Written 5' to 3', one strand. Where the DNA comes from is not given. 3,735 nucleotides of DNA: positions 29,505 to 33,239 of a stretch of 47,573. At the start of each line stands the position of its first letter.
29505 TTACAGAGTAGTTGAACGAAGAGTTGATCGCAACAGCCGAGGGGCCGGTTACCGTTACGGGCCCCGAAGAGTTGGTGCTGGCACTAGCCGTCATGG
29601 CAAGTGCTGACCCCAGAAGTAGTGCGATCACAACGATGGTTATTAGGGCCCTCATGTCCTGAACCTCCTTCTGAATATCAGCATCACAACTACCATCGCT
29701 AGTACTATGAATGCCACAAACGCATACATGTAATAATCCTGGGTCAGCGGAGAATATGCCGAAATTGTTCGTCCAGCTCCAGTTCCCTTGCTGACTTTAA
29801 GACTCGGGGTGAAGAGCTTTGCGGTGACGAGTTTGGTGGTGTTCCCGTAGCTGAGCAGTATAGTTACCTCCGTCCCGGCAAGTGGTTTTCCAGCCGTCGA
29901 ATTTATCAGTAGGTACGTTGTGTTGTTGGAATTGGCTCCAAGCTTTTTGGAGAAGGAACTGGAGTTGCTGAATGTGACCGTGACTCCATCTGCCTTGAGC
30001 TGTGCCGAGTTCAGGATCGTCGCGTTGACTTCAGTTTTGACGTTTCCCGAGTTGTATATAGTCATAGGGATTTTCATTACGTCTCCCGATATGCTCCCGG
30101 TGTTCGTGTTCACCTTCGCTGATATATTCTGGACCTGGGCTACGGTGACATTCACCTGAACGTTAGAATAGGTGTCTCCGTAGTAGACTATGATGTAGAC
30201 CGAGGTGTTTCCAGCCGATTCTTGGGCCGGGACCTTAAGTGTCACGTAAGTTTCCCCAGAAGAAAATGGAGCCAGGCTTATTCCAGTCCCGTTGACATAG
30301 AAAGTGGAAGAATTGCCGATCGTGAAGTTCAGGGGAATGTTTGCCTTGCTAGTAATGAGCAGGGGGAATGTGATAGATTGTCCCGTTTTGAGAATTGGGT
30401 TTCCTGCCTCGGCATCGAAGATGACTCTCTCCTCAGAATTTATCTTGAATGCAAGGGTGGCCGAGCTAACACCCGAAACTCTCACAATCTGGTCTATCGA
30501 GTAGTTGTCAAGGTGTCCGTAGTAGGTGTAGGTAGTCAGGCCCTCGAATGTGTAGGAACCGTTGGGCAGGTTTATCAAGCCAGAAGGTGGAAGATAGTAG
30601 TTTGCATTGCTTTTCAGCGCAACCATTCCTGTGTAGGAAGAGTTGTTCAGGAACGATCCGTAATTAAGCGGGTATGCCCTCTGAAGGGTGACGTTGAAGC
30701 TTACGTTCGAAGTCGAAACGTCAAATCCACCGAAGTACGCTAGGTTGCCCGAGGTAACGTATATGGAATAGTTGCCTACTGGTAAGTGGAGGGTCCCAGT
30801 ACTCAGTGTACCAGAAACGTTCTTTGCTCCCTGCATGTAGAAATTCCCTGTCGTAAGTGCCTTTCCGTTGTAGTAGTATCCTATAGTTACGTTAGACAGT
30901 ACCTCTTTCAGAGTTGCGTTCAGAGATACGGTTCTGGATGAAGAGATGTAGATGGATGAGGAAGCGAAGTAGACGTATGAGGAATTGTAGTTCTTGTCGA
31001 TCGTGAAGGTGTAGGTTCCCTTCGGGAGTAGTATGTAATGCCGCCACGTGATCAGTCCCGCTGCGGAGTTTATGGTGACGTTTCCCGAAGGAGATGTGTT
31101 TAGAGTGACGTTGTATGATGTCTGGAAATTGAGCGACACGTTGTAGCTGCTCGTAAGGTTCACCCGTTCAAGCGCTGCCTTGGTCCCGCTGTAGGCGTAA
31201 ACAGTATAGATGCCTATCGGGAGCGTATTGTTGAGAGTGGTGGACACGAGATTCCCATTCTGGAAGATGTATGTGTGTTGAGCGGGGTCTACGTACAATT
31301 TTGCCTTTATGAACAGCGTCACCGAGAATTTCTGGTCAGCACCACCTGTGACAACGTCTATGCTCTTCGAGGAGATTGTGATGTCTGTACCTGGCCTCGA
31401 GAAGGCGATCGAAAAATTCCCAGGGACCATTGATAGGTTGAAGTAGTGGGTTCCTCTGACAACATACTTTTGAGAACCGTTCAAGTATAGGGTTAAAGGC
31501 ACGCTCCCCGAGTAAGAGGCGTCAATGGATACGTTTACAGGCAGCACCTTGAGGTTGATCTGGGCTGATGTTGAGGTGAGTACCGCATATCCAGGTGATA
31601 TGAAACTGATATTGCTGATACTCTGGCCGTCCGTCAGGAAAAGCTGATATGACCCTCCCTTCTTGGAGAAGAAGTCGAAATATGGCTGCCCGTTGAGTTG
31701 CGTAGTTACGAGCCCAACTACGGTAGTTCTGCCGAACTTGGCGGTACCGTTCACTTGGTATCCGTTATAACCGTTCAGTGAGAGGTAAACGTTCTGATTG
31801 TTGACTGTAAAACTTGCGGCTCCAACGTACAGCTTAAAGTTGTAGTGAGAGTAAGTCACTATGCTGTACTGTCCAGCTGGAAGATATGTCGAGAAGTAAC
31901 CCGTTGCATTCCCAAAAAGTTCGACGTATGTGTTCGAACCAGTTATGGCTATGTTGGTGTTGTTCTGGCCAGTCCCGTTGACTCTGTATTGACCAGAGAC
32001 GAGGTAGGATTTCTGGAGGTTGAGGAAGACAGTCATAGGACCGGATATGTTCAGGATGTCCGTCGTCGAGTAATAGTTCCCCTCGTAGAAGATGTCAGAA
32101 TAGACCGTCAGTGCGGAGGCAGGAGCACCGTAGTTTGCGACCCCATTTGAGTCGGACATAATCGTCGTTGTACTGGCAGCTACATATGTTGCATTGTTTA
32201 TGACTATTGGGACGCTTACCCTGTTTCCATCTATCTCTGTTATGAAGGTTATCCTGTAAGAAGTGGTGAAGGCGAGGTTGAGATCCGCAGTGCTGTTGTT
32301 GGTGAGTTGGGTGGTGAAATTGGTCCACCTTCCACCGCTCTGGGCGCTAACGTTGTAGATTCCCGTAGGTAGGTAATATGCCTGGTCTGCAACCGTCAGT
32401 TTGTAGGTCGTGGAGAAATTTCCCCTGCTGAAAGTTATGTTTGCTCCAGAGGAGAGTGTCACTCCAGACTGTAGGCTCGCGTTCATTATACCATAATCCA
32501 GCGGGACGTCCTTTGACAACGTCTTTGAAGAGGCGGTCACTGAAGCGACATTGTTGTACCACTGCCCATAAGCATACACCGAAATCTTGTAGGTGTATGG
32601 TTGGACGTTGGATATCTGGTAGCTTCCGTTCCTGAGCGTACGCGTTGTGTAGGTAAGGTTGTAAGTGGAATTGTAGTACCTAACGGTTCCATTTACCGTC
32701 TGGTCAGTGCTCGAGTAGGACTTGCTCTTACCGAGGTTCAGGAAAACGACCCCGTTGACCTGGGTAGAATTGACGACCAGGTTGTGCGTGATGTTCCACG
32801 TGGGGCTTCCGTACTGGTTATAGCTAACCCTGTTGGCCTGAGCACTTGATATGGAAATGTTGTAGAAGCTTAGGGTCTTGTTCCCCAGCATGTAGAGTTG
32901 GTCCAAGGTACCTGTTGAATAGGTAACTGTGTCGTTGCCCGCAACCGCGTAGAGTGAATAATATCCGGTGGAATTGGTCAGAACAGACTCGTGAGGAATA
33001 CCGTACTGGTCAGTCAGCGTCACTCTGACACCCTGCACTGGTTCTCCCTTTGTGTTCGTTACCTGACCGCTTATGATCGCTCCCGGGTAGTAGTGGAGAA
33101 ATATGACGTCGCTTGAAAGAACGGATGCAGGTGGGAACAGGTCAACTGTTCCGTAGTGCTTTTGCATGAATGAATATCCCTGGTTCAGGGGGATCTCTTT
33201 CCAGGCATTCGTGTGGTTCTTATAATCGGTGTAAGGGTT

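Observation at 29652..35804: Oligosaccharyltransferase AglB fused to a ~1,100-aa sequon-saturated surface array with its own C-terminal anchor (2,050 aa)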

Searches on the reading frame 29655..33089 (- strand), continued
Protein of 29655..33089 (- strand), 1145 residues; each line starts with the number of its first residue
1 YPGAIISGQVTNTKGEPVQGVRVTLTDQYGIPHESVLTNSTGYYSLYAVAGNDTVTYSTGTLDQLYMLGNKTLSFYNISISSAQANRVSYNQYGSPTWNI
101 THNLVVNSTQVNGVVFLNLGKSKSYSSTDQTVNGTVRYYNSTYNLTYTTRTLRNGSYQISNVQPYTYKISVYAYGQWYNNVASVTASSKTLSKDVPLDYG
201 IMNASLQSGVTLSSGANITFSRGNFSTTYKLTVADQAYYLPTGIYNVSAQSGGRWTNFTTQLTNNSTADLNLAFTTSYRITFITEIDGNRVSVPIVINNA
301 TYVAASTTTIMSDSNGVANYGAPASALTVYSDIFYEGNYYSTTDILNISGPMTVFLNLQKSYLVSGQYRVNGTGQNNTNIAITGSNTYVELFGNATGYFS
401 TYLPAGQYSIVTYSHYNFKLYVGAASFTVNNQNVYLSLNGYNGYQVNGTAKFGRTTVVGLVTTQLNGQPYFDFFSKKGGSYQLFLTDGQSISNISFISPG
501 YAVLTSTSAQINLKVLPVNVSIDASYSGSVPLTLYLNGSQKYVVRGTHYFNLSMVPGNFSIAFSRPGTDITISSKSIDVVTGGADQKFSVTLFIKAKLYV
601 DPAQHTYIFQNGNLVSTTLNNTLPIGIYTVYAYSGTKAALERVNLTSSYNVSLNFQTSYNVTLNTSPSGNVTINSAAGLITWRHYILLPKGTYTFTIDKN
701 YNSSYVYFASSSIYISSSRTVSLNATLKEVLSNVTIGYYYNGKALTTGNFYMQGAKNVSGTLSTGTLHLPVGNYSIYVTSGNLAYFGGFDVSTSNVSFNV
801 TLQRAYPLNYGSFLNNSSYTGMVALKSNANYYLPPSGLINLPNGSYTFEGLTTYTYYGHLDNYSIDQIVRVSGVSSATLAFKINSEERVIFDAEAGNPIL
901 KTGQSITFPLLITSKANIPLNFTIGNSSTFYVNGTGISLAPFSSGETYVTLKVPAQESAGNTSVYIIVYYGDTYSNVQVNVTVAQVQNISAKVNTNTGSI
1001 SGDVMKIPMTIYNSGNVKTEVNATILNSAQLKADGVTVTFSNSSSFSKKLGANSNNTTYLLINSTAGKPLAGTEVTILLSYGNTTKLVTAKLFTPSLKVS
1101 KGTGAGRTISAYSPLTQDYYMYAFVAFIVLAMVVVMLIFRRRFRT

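Call 76: search_solved_structures(query=A2, max_evalue=1e-15, show_alignments=3)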
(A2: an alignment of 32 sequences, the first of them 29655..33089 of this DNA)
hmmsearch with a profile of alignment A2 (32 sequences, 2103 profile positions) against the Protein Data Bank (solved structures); distinct sequences matched with E-value up to 1e-15: 3.
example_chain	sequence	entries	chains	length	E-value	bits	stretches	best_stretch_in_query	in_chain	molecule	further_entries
3waj_A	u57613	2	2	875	1.4e-26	95.3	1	14-501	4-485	Transmembrane oligosaccharyl transferase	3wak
5gmy_A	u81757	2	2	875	1.4e-26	95.3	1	14-501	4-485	Transmembrane oligosaccharyl transferase, putative | Dolichyl-phosphooligosaccharide-protein glycotransferase 3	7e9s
9c7v_B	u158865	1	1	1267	1e-20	75.8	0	1102-1606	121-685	BOS complex subunit NOMO2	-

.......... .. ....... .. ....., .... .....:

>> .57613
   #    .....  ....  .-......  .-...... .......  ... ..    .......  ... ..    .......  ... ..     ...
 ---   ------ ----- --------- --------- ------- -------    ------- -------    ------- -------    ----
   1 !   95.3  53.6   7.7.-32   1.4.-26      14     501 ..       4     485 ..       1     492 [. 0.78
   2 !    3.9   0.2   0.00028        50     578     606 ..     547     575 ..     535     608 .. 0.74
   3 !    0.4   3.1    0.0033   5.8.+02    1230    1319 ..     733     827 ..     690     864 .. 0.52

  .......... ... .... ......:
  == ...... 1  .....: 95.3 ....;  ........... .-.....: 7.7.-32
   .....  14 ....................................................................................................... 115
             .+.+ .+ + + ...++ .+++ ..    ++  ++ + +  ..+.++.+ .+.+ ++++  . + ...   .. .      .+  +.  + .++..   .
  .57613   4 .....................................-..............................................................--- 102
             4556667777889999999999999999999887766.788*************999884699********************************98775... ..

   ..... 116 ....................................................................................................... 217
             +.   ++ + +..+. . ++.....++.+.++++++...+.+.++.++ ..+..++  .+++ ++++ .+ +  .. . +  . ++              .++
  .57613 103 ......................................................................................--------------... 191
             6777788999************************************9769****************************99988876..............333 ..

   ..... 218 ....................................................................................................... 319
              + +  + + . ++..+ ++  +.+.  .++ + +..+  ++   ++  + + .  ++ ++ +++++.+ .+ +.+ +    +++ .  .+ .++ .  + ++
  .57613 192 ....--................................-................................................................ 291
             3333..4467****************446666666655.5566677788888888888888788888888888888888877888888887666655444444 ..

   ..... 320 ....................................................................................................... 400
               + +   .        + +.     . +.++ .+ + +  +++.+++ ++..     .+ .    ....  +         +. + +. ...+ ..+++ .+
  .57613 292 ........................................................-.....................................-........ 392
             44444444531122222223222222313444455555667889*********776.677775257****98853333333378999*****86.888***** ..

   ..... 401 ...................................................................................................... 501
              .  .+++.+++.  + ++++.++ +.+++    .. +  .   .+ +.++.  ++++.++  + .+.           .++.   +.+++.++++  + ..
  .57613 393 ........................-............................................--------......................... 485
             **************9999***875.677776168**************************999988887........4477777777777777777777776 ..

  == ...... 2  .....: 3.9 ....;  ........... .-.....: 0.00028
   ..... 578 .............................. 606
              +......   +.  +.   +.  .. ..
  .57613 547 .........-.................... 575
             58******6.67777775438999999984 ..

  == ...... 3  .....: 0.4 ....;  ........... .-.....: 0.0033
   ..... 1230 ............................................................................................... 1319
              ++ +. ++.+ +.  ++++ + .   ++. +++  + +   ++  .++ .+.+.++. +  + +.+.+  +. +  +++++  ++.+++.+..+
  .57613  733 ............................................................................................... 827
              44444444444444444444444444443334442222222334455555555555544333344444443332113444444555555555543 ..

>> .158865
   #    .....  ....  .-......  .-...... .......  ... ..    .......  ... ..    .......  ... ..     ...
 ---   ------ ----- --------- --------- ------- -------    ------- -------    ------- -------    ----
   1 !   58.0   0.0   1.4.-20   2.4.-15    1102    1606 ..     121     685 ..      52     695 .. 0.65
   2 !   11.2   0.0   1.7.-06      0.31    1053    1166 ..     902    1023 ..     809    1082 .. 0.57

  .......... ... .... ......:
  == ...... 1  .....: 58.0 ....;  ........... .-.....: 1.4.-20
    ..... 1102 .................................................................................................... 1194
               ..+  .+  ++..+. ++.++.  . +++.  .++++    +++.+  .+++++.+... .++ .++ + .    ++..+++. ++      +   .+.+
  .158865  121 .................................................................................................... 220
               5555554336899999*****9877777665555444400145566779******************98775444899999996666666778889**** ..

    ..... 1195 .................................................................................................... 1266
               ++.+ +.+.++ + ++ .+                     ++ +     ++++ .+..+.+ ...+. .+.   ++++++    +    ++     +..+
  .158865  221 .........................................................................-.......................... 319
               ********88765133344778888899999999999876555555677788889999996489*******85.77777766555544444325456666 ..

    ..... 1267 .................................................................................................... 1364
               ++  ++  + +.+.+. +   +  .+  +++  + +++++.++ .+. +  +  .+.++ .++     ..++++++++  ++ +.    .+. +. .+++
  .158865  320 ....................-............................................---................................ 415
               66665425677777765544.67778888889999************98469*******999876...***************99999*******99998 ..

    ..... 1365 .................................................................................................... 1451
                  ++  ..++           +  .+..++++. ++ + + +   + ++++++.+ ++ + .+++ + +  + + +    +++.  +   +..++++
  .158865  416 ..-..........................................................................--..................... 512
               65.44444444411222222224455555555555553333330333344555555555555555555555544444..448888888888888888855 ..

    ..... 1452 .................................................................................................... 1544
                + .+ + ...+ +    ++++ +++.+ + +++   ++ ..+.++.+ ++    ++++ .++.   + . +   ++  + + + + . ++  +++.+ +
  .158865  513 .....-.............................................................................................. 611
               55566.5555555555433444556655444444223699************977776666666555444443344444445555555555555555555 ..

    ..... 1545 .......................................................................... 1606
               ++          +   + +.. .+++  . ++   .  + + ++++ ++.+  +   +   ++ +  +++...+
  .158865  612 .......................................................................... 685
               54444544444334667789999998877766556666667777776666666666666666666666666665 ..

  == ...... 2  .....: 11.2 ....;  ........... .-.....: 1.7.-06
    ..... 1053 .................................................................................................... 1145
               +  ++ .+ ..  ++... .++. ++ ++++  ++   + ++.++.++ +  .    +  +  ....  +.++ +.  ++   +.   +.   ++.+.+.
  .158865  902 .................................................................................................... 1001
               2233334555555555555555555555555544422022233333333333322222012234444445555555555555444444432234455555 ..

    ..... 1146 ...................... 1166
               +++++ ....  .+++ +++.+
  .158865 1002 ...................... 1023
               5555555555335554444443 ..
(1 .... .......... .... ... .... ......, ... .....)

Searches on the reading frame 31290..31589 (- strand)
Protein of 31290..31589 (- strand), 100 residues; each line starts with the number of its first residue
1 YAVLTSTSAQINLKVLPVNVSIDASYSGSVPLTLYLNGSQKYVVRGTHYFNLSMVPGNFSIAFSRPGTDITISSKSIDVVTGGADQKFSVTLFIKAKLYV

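Call 54: search_protein_families(library=pfam, proteins=[window:31290-31589:-], max_evalue=1)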
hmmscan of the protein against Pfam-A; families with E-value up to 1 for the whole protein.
window:31290-31589:- (100 aa): 1 family
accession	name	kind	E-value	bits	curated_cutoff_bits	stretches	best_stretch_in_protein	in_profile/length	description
PF11008.14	DUF2846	-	0.021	15.4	34.3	1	33-82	25-69/92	Protein of unknown function (DUF2846)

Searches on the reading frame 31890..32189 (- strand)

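Call 54: search_protein_families(library=pfam, proteins=[window:31890-32189:-], max_evalue=1)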
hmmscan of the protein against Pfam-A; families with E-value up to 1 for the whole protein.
window:31890-32189:- (100 aa): 1 family
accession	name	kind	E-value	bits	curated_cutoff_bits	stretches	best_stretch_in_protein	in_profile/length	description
PF22956.2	VPS15-like_hel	-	0.068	11.9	27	1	27-86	244-299/610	VPS15-like, helical domain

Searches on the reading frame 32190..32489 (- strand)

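Call 54: search_protein_families(library=pfam, proteins=[window:32190-32489:-], max_evalue=1)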
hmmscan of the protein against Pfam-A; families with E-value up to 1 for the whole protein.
window:32190-32489:- (100 aa): 2 families
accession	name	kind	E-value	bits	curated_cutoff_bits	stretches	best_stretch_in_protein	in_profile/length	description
PF20579.4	LapA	-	0.0011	19.7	27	1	9-55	34-82/99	LapA domain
PF12690.13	BsuPI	-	0.034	14.6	22.9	1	47-90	5-49/101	Intracellular proteinase inhibitor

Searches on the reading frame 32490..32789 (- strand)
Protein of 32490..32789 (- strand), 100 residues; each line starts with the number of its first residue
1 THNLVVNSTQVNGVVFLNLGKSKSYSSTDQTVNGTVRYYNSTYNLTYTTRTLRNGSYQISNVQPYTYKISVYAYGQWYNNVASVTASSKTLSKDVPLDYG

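Call 54: search_protein_families(library=pfam, proteins=[window:32490-32789:-], max_evalue=1)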
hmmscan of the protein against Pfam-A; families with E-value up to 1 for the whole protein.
window:32490-32789:- (100 aa): 4 families
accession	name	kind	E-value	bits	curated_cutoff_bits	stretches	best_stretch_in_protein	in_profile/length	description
PF14686.12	fn3_3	-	3.5e-05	23.9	24.4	1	32-89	12-72/75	Polysaccharide lyase family 4, domain II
PF13620.12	CarboxypepD_reg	-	0.00011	22.9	32.3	1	33-87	16-70/82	Carboxypeptidase regulatory-like domain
PF17210.9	SdrD_B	-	0.0027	18.3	29.7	1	28-88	20-80/112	SdrD B-like domain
PF00775.27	Dioxygenase_C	-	0.15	11.9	27.3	1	38-71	67-100/182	Dioxygenase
